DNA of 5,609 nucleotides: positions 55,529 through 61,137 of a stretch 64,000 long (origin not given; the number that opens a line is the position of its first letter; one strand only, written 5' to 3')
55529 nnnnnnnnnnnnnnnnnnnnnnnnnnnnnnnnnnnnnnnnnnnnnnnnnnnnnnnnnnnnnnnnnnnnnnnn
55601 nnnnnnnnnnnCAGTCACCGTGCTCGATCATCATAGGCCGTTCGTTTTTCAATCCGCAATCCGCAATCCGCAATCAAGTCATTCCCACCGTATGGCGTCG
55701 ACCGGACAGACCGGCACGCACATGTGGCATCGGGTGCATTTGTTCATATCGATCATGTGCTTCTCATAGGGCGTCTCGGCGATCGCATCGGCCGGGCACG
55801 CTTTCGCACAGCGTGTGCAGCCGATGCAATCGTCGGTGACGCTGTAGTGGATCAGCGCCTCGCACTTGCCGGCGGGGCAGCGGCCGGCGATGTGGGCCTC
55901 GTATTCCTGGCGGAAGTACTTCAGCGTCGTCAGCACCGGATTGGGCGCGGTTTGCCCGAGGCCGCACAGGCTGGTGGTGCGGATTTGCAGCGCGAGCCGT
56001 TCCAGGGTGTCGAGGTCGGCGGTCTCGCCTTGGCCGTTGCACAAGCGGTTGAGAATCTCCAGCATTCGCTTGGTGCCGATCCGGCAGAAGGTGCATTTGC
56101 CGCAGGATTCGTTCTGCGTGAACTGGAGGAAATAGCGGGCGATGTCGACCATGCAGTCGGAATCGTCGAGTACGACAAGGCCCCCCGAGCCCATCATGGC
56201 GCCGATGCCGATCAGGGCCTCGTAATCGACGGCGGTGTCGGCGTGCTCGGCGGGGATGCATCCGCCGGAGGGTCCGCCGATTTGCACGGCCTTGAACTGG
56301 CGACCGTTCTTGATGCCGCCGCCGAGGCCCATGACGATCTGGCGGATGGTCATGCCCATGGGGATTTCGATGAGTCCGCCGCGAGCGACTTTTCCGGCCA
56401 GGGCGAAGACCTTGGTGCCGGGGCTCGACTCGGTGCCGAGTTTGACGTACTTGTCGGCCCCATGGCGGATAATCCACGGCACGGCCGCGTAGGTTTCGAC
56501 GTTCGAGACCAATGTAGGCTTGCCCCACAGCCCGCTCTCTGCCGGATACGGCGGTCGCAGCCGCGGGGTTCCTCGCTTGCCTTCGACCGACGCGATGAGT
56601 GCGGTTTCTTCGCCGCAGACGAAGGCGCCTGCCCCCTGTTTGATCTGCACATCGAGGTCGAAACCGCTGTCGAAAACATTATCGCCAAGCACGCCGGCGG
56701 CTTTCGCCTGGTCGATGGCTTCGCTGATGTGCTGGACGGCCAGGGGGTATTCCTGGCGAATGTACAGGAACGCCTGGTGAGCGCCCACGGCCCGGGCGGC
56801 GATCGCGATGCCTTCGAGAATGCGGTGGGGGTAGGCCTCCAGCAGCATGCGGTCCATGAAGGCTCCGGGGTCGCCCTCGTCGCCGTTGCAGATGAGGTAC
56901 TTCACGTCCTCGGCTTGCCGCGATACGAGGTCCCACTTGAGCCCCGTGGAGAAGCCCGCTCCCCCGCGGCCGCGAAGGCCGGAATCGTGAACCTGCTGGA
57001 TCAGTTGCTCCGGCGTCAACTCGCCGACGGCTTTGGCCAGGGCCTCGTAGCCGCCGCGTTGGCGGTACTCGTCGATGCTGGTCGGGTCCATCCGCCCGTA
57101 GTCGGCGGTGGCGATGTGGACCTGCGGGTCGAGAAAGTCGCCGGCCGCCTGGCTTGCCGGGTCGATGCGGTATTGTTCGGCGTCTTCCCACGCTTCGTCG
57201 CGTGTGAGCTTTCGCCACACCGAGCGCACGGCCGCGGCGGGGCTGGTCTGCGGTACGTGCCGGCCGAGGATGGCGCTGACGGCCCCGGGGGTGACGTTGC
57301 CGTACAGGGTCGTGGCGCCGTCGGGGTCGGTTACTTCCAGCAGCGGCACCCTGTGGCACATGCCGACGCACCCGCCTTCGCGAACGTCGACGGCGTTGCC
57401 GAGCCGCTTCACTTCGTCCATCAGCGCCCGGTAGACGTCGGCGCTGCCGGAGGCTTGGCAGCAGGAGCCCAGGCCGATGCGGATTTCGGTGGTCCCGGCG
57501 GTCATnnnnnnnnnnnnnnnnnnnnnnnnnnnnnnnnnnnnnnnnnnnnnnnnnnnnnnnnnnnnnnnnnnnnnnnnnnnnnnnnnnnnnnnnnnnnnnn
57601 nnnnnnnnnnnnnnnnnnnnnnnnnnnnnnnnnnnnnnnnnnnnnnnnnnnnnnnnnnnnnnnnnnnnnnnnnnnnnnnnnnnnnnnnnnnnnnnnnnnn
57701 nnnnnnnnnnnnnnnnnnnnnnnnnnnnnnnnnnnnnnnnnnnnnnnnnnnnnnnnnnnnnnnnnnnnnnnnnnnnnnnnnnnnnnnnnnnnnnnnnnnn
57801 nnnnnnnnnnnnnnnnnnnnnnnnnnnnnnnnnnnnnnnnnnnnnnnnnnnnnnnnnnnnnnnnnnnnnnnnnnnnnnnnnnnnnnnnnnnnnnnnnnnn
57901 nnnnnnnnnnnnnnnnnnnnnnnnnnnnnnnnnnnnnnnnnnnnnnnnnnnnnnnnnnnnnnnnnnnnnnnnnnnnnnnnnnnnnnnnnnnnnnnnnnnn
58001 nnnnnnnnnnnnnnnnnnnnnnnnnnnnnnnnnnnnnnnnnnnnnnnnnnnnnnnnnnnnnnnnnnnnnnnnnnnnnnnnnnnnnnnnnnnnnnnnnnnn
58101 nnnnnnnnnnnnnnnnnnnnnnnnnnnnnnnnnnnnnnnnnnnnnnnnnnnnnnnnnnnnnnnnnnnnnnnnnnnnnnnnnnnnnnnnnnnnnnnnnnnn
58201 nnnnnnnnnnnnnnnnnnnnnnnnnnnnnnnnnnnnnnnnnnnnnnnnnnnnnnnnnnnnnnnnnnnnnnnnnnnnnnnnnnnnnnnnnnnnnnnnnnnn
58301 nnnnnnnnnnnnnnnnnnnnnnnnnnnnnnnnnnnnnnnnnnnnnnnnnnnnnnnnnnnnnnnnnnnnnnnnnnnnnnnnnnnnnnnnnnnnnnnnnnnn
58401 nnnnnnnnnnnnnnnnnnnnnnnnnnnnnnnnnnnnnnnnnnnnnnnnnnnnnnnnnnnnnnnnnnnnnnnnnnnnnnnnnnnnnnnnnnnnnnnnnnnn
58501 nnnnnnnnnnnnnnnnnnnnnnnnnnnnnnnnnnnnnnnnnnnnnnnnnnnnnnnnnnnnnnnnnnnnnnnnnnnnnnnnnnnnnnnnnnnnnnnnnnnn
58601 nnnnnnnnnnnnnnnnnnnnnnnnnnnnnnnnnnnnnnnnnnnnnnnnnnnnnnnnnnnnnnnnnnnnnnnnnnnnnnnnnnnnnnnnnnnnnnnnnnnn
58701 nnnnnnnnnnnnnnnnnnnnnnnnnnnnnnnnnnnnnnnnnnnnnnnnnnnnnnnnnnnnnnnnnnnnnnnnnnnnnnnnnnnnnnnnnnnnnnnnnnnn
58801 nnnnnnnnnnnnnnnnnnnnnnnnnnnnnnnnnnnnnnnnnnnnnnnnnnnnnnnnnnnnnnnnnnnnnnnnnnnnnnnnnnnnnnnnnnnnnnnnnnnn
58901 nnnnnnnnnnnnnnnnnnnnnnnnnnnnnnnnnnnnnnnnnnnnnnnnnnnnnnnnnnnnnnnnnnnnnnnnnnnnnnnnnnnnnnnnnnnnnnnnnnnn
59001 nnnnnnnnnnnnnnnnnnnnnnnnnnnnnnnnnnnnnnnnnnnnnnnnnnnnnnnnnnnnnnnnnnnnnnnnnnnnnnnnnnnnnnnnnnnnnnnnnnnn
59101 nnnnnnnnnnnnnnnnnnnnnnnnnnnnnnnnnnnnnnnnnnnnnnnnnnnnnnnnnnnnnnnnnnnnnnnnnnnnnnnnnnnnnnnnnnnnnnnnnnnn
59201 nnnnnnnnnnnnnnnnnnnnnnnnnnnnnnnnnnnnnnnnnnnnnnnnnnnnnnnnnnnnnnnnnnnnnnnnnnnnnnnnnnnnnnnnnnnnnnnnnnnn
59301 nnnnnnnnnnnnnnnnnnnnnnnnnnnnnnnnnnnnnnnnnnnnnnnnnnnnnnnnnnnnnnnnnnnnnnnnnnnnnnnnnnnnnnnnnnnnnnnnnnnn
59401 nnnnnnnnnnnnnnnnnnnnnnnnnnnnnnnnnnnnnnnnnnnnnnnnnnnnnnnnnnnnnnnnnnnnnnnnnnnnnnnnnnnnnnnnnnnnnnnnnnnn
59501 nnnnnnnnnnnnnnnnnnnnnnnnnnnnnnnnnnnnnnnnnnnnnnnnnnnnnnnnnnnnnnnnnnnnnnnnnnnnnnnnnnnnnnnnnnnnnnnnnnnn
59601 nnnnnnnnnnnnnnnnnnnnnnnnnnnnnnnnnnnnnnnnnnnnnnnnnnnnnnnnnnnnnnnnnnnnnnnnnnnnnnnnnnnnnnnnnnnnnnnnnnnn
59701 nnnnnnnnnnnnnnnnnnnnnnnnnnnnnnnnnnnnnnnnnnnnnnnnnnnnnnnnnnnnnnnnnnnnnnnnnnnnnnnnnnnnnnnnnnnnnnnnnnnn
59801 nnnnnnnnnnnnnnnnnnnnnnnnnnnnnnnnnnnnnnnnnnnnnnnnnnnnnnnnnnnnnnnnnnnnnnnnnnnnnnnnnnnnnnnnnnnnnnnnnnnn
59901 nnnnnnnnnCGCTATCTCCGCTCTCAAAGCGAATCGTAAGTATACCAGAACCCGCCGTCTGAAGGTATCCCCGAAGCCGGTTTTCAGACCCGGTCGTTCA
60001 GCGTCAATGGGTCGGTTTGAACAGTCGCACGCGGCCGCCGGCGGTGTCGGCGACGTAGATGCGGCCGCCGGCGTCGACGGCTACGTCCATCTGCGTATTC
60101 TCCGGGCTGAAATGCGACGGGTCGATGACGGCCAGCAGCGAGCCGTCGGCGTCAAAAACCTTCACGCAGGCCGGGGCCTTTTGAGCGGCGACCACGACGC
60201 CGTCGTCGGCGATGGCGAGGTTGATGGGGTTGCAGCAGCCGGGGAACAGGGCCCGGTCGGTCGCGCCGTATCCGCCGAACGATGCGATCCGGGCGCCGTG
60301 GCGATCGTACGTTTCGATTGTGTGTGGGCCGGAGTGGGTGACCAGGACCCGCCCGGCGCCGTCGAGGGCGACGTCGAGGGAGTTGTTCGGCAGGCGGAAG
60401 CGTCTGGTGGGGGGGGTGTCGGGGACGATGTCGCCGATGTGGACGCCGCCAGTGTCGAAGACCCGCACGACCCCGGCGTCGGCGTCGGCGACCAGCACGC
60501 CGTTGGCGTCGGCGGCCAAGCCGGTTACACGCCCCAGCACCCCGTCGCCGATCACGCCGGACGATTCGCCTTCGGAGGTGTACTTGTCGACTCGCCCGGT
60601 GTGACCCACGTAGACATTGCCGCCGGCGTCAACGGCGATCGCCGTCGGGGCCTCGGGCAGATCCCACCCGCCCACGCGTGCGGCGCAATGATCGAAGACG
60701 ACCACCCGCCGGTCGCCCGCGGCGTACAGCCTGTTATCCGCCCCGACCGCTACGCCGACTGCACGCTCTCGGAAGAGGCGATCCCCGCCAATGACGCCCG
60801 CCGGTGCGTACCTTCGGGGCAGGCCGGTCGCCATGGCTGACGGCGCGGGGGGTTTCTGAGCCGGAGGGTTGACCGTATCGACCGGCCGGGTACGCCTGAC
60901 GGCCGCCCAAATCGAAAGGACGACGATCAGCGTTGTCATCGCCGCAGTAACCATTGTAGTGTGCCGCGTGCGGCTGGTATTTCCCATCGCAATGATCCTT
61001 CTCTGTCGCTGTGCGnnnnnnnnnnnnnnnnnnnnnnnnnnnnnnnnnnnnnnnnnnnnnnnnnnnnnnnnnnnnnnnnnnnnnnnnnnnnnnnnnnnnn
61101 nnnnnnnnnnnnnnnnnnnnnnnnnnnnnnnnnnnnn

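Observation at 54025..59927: Gene cluster wiring a NuoEF-type NAD(P)H flavoprotein module to NapGH-type membrane and periplasmic ferredoxins, including a NapH::NuoE gene fusion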

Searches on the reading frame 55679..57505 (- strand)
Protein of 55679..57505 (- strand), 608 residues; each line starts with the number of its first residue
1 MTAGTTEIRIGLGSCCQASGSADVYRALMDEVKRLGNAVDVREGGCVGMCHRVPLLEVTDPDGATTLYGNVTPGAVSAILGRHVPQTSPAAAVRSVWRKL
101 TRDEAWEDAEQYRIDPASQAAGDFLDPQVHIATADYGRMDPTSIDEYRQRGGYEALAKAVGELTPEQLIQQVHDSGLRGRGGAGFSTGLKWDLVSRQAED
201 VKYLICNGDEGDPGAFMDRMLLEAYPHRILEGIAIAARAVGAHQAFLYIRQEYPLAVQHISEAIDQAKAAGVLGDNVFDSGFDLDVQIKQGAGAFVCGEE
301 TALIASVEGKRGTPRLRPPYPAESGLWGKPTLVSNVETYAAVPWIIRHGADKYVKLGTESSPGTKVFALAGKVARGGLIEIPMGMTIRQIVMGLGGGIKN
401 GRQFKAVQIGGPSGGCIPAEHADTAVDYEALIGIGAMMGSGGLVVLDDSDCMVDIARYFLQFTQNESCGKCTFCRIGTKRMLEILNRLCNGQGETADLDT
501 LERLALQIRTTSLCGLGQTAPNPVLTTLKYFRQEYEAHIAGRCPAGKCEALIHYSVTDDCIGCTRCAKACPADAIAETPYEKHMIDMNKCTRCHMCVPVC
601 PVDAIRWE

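Call 4: search_protein_families(library=pfam, proteins=[window:55679-57505:-], max_evalue=0.01)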
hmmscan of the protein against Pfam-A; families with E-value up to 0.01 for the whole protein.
window:55679-57505:- (608 aa): 14 families
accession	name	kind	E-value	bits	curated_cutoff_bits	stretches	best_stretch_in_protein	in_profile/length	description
PF01512.22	Complex1_51K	-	4.4e-49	166.7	31.2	1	172-343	1-149/150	Nuo51 FMN-binding domain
PF10589.14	NADH_4Fe-4S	-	9.5e-35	118.8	23.5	1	454-538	1-85/85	NADH-ubiquinone oxidoreductase-F iron-sulfur binding region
PF00037.32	Fer4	-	6.2e-12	45.2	21.1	2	585-606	3-24/24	4Fe-4S binding domain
PF14697.11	Fer4_21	-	1.2e-11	45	35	1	558-606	6-58/59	4Fe-4S dicluster domain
PF12838.12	Fer4_7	-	2.9e-08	34.5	27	1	560-604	2-52/52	4Fe-4S dicluster domain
PF12797.12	Fer4_2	-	6.6e-08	32.5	24.5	2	583-602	3-22/22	4Fe-4S binding domain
PF13187.11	Fer4_9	-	1.2e-07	32.1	27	1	559-605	1-52/52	4Fe-4S dicluster domain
PF13237.11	Fer4_10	-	2.2e-07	31.1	25.5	1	556-601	5-53/53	4Fe-4S dicluster domain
PF12837.12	Fer4_6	-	1.2e-05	25.5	25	2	558-575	7-24/24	4Fe-4S binding domain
PF10531.15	SLBB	-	1.4e-05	25.2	27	1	367-415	2-53/55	SLBB domain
PF13484.11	Fer4_16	-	0.00011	23.4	30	1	560-578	2-20/66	4Fe-4S double cluster binding domain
PF01257.25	2Fe-2S_thioredx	-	0.0013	19.1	24.8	1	3-80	63-141/145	Thioredoxin-like [2Fe-2S] ferredoxin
PF25160.1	LdpA_Fe-S-bd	-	0.0024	18.1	27.6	1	543-580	13-48/49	LdpA Fe-S cluster-binding domain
PF22461.2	SLBB_2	-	0.004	17.7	27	1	367-426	3-63/79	SLBB domain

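Call 16: search_protein_families(library=ncbifam, proteins=[window:55679-57505:-], max_evalue=0.001)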
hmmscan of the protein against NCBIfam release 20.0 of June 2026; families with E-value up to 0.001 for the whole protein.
window:55679-57505:- (608 aa): 52 families (the best 25 are shown)
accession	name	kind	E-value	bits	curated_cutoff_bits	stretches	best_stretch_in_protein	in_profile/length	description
TIGR01959.1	nuoF_fam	equivalog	6.4e-150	499.1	558.65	1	139-539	9-410/410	NADH-quinone oxidoreductase subunit NuoF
NF008436.0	PRK11278.1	equivalog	3.9e-118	395.2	749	1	140-542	23-429/448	NADH-quinone oxidoreductase subunit NuoF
NF010120.0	PRK13596.1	equivalog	1.5e-115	386.2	389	1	131-540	8-418/433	NADH-quinone oxidoreductase subunit NuoF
TIGR01945.1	rnfC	subfamily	4.6e-16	58.4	245.95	1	158-268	114-222/435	RnfABCDGE type electron transport complex subunit C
NF003454.1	PRK05035.1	equivalog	3.8e-15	55.4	345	1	159-393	117-316/556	electron transport complex subunit RsxC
TIGR01944.1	rnfB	subfamily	4.2e-13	49.3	68.7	1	553-606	108-161/190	RnfABCDGE type electron transport complex subunit B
NF005415.0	PRK06991.1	equivalog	2.7e-12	46.9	281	1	558-605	85-132/284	electron transport complex subunit RsxB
NF006446.0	PRK08764.1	equivalog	4.9e-12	45.9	220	1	552-606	80-134/139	Rnf electron transport complex subunit RnfB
NF058577.1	FdxA_fam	equivalog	1.3e-11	44.5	65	1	554-604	3-52/52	4Fe-4S ferredoxin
NF003475.0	PRK05113.1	equivalog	9e-11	42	203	1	554-606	109-161/190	electron transport complex subunit RsxB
TIGR04481.1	PR_assoc_PrdC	equivalog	2.4e-10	39.8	490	1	165-415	73-286/425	proline reductase-associated electron transfer protein PrdC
NF041836.1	rnfB_Methano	equivalog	1.3e-09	37.9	445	1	497-606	161-263/265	Rnf electron transport complex subunit RnfB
NF005505.0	PRK07118.1-4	equivalog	2.1e-09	37.2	378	1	513-606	175-263/265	Fe-S cluster domain-containing protein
NF004541.0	PRK05888.2-2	equivalog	4.3e-09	36.4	217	1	557-605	60-111/168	NADH-quinone oxidoreductase subunit NuoI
NF045874.1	Vhu_polyferre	exception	4.7e-09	35.4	600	1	538-606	175-244/381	F420-non-reducing hydrogenase associated-polyferredoxin VhuB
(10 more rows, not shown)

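Call 27: search_solved_structures(query=window:55679-57505:-, max_evalue=1e-20)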
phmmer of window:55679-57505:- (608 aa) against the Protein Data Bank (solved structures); distinct sequences matched with E-value up to 1e-20: 63 (the best 60 are shown).
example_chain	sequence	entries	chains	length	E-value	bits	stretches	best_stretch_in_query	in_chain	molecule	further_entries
9bov_B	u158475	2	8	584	5.3e-218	728.8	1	7-606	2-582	NADH dehydrogenase (Quinone)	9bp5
9n5u_B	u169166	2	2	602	5.1e-210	702.5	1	8-605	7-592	NfnB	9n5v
8oh5_B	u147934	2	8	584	1.9e-206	690.7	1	122-605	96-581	NAD-reducing hydrogenase subunit HoxF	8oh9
7t2r_B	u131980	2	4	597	5e-196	656.3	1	10-605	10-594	NiFe hydrogenase subunit B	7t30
7q4v_B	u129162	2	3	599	1.8e-191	641.2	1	7-605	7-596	Iron hydrogenase HydB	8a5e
7q4w_B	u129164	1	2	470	4.2e-184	616.9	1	144-605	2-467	Iron hydrogenase HydB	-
7p5h_B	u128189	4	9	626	1.4e-179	601.9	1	8-605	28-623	Fe-hydrogenase, subunit beta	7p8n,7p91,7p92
8a6t_B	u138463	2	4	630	7.3e-174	583.1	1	4-605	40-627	Electron bifurcating hydrogenase subunit HydB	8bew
9mqx_B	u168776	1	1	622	7.7e-171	573.1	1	8-605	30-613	NADH:ubiquinone oxidoreductase, NADH-binding (51 kD) subunit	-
6vw7_B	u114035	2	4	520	3.8e-116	392.4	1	123-535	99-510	NAD-dependent formate dehydrogenase beta subunit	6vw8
8e9g_F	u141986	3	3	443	2.4e-111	376.6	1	135-545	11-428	NADH-quinone oxidoreductase subunit F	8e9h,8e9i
9wxb_C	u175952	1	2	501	5e-110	372.2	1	124-535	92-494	Formate dehydrogenase beta subunit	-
6tg9_B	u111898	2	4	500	7.7e-110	371.6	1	124-535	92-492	Formate dehydrogenase subunit beta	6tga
6hl2_B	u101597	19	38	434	8.7e-110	371.4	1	142-538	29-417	NADH-quinone oxidoreductase subunit F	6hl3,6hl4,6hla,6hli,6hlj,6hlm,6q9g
7q5y_C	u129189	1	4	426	9e-110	371.4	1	142-538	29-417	NADH-quinone oxidoreductase subunit F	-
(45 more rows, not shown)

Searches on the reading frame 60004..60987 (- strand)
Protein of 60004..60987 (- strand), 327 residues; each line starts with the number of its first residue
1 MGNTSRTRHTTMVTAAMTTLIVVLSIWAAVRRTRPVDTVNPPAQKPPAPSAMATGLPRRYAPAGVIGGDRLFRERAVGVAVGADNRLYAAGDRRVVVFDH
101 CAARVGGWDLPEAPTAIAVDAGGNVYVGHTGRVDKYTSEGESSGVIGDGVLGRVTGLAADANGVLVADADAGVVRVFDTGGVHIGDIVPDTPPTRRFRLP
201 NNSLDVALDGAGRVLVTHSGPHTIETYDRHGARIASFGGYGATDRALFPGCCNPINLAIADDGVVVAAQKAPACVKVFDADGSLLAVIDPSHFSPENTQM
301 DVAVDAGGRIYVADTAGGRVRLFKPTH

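Call 4: search_protein_families(library=pfam, proteins=[window:60004-60987:-], max_evalue=0.01)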
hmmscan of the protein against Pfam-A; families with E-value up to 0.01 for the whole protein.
window:60004-60987:- (327 aa): 3 families
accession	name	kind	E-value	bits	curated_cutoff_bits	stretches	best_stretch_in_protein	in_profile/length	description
PF01436.27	NHL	-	2.3e-07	30.9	20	1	301-321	6-26/28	NHL repeat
PF08450.18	SGL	-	6.9e-05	23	26.3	0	112-146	184-220/246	SMP-30/Gluconolactonase/LRE-like region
PF20067.5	SSL_N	-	0.0097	16.2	18.9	0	301-318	25-42/46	Strictosidine synthase-like, N-terminal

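Call 16: search_protein_families(library=ncbifam, proteins=[window:60004-60987:-], max_evalue=0.001)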
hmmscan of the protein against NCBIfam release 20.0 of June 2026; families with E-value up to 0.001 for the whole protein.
window:60004-60987:- (327 aa): 2 families
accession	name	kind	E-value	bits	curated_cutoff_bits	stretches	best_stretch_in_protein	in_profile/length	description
NF035926.1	scyF_NHL_VPEP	equivalog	1e-08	34.7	350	1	166-323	118-273/376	scytonemin biosynthesis PEP-CTERM protein ScyF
NF053768.1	CIS12_fam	equivalog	0.00073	18.3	860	0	116-220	48-156/715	CIS12 family contractile injection system protein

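Call 23: find_homologous_proteins(query=window:60004-60987:-)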
Query window:60004-60987:- (327 aa): 185 proteins with E <= 0.001 among 8000 candidates; the best 120 are listed.
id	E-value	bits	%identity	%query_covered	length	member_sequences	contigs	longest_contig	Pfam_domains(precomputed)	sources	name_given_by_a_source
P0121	4.4e-200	682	95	100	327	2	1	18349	PF01436.28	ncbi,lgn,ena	-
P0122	8.1e-66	241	43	90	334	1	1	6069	-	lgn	-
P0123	4.5e-47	179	41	86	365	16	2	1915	-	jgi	jgi:hypothetical protein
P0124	3.2e-46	176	38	82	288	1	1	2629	PF01436.28,PF08450.19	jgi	jgi:hypothetical protein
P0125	8.1e-45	172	37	86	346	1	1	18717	PF01436.28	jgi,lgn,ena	-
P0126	1.2e-44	171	39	93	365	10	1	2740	-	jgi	jgi:sugar lactone lactonase YvrE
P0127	1.8e-44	171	37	79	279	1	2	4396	PF08450.19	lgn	-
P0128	3.9e-44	169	39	77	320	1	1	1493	PF01436.28,PF08450.19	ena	-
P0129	9.4e-44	168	38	77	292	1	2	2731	PF01436.28,PF08450.19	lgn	-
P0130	1.2e-43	168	39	82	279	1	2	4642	PF01436.28,PF08450.19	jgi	jgi:sugar lactone lactonase YvrE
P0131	1.6e-43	167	40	75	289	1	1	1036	PF01436.28,PF08450.19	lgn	-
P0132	2.4e-43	167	37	79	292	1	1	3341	PF01436.28,PF08450.19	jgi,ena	-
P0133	2.5e-43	167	39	82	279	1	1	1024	PF01436.28,PF08450.19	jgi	jgi:sugar lactone lactonase YvrE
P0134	1.3e-42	164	39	86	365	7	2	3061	-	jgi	jgi:hypothetical protein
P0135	1.4e-42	164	39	79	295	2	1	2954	PF01436.28,PF08450.19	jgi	-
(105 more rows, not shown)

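Call 68: search_protein_representatives(protein=window:60004-60987:-)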
Query: 327 residues. Proteins with E-value up to 0.001 (for the whole library): 13500; up to 1e-10: 2933; up to 1e-30: 85. The best 150 are listed.
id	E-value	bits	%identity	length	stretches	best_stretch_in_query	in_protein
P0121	1.4e-200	681.9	95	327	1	1-326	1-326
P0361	1.1e-64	235.3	44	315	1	21-323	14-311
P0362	1.7e-63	231.4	30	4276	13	108-320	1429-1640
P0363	1.6e-59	218.3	33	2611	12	112-323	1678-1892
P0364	6.7e-58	213.0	42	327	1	19-326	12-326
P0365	3.1e-52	194.3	28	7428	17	203-323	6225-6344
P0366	7.0e-52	193.2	42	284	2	150-325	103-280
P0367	3.6e-51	190.8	42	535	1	56-325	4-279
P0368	1.1e-50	189.3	39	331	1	11-324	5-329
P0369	1.1e-49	186.0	41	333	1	17-325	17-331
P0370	9.9e-49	182.8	41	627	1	22-323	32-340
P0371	6.3e-48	180.2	36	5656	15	113-324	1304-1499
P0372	7.4e-48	180.0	42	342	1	11-324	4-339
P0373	3.6e-47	177.7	40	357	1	35-326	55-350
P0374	5.4e-46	173.9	38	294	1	68-326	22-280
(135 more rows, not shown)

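Call 76: search_solved_structures(query=A5, max_evalue=0.01)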
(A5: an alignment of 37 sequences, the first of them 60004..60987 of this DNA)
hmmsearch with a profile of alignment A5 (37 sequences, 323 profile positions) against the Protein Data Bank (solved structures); distinct sequences matched with E-value up to 0.01: 83 (the best 60 are shown).
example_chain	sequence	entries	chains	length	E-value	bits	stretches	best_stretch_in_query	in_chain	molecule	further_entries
2ymu_A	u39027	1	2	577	3.5e-30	108.5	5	55-282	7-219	WD-40 REPEAT PROTEIN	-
7qrw_A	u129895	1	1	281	6.4e-30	107.6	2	105-318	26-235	Isoform 4 of Tripartite motif-containing protein 3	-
7b96_A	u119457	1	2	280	9.2e-30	107.1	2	105-317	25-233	Isoform 2 of Tripartite motif-containing protein 2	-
7qrv_A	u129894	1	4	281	1.3e-29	106.6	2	105-317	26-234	Tripartite motif-containing protein 2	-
7b2r_A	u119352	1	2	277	1.6e-29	106.3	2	105-317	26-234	Tripartite motif-containing protein 2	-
7bie_A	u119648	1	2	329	7.8e-28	100.7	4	62-180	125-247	nvWRAP-T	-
6d69_A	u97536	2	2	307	3.2e-25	92.1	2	152-270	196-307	NHL Repeat Region of D. melanogaster Thin | Thin, isoform D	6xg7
7bif_A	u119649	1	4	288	7e-25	91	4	63-180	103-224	v22WRAP-T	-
7qrx_A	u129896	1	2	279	5.9e-24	88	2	199-319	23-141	E3 ubiquitin-protein ligase TRIM71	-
9jur_A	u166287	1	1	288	6.8e-24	87.8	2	199-319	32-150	E3 ubiquitin-protein ligase TRIM71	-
8j72_A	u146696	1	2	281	1.3e-23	86.9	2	199-319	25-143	E3 ubiquitin-protein ligase TRIM71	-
6fpt_A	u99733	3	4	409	4.7e-21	78.5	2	200-319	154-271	E3 ubiquitin-protein ligase TRIM71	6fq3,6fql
7big_A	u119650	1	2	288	2e-19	73.1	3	60-182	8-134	v13WRAP-T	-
3wwa_A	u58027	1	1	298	1.6e-18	70.2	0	294-315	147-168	Pizza7H protein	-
7zpw_A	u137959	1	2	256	2.9e-18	69.3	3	199-315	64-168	Pizza6-TSK-TSH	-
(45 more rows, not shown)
